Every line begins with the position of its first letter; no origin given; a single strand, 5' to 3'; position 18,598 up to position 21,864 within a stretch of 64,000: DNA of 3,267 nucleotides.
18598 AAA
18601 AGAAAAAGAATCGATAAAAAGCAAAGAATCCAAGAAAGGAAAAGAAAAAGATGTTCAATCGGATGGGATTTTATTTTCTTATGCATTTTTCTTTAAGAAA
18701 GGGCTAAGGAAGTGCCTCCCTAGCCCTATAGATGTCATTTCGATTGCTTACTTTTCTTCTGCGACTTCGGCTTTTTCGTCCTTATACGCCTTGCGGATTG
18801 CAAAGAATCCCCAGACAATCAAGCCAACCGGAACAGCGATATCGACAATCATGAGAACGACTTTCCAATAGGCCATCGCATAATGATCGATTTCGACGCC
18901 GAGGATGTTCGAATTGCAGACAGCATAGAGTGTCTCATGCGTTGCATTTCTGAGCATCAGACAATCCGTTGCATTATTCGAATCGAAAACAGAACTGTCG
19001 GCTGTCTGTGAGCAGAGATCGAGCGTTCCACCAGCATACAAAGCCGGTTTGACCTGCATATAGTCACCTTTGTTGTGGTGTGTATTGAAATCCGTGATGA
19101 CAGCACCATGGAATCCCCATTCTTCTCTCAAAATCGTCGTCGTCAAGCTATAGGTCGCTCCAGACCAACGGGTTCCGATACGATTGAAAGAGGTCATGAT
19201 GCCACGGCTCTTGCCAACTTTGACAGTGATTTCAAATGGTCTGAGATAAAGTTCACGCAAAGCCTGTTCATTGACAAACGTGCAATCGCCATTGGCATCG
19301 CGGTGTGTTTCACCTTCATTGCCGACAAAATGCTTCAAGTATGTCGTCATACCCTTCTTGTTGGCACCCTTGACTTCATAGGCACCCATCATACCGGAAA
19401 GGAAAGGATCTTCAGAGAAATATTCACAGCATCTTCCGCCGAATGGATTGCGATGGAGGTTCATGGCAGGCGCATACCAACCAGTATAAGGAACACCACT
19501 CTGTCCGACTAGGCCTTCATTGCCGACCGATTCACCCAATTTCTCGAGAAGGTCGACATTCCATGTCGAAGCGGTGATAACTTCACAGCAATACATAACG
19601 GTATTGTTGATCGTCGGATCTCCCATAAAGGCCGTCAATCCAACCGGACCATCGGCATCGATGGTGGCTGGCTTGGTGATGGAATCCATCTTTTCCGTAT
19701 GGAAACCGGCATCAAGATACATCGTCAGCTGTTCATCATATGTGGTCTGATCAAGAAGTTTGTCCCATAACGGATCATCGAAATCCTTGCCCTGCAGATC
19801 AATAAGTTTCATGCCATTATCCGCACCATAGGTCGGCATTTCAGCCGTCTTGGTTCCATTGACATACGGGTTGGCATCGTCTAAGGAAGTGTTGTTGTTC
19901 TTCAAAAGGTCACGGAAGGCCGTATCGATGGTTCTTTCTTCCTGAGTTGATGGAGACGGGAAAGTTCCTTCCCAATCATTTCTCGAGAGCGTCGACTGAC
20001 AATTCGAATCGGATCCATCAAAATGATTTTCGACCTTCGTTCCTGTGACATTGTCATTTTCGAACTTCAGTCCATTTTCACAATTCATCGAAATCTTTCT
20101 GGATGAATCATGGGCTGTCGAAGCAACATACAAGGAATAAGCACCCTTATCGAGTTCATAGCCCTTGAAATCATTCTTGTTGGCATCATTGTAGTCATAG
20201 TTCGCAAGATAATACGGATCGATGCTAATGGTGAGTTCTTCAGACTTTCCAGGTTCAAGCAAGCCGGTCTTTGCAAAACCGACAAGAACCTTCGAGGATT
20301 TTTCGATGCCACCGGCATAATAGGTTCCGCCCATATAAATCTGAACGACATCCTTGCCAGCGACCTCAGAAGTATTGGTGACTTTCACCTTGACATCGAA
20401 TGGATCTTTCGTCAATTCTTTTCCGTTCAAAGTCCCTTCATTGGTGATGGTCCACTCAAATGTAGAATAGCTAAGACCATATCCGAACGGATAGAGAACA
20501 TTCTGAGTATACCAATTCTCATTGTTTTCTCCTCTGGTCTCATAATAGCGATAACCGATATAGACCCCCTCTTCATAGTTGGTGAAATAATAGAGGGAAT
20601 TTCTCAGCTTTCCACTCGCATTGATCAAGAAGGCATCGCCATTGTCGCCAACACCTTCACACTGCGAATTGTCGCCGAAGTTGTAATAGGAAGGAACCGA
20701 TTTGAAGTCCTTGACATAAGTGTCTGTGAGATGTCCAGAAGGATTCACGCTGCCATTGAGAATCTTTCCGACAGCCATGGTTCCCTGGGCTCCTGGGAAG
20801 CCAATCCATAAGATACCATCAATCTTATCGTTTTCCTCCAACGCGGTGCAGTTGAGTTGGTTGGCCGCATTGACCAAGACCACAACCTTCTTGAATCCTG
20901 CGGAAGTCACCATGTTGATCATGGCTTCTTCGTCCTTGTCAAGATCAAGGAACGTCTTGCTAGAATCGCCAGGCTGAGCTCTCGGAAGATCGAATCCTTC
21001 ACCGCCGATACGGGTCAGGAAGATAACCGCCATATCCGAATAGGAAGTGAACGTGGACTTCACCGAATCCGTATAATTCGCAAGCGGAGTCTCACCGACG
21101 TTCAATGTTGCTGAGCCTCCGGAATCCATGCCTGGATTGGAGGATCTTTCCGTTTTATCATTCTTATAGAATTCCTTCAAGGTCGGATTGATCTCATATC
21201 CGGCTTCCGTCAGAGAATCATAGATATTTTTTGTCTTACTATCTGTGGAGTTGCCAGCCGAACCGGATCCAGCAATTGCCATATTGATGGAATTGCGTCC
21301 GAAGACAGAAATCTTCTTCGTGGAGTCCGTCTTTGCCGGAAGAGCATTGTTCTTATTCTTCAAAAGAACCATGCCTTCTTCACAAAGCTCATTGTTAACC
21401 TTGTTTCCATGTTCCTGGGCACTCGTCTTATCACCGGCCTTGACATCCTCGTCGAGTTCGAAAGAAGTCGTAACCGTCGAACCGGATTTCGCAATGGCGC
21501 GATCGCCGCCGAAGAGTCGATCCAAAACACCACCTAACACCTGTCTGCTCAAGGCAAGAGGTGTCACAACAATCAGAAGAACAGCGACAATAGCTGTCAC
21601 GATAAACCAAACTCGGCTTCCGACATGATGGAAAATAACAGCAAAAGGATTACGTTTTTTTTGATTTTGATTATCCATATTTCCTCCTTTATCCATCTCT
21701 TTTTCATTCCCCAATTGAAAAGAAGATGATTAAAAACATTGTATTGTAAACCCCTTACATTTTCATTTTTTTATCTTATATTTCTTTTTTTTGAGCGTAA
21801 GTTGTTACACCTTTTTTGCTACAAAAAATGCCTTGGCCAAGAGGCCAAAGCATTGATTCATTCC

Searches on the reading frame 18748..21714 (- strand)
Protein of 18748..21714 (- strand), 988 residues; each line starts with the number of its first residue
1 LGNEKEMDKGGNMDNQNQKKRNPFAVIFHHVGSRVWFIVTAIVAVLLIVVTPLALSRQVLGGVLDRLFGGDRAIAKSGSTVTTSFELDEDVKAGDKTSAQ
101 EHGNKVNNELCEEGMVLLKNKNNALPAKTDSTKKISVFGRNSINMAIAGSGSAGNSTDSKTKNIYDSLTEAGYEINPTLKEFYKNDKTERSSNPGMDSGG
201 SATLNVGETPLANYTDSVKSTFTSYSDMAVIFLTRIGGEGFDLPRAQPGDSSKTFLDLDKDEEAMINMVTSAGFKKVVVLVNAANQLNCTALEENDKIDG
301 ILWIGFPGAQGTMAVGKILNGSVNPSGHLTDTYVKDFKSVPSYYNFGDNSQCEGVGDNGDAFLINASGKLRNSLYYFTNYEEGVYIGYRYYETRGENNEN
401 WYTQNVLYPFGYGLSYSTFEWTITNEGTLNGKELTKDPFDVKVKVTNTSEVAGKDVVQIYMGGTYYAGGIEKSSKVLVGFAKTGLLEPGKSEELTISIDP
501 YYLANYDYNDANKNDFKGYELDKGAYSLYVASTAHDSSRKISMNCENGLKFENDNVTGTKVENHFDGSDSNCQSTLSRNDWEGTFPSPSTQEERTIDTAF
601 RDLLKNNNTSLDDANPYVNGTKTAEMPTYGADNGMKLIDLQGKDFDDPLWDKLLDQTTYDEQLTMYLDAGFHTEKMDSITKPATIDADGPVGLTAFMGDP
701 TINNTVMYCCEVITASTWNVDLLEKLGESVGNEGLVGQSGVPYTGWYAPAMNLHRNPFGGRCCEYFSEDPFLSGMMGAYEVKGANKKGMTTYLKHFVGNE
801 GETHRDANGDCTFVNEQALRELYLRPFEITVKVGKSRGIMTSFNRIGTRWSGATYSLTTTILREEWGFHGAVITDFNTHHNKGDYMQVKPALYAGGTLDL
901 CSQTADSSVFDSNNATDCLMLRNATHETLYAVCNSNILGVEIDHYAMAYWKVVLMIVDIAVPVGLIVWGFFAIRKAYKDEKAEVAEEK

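Call 38: search_protein_families(library=pfam, proteins=[window:18748-21714:-], max_evalue=0.00001)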
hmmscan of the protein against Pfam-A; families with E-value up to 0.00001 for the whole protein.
window:18748-21714:- (988 aa): 3 families
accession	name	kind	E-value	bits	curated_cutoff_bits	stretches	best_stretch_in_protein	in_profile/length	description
PF01915.27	Glyco_hydro_3_C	-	7.4e-30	104.9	31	1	115-388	1-200/200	Glycosyl hydrolase family 3 C-terminal domain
PF00933.27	Glyco_hydro_3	-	1.4e-22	81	27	1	714-900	91-280/316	Glycosyl hydrolase family 3 N terminal domain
PF14310.12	Fn3-like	-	6.2e-10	39.5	25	1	455-532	1-69/71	Fibronectin type III-like domain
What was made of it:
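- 18748..21714 (-): GH3-2 (988 aa), a probable second target of the regulator. Call 38.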
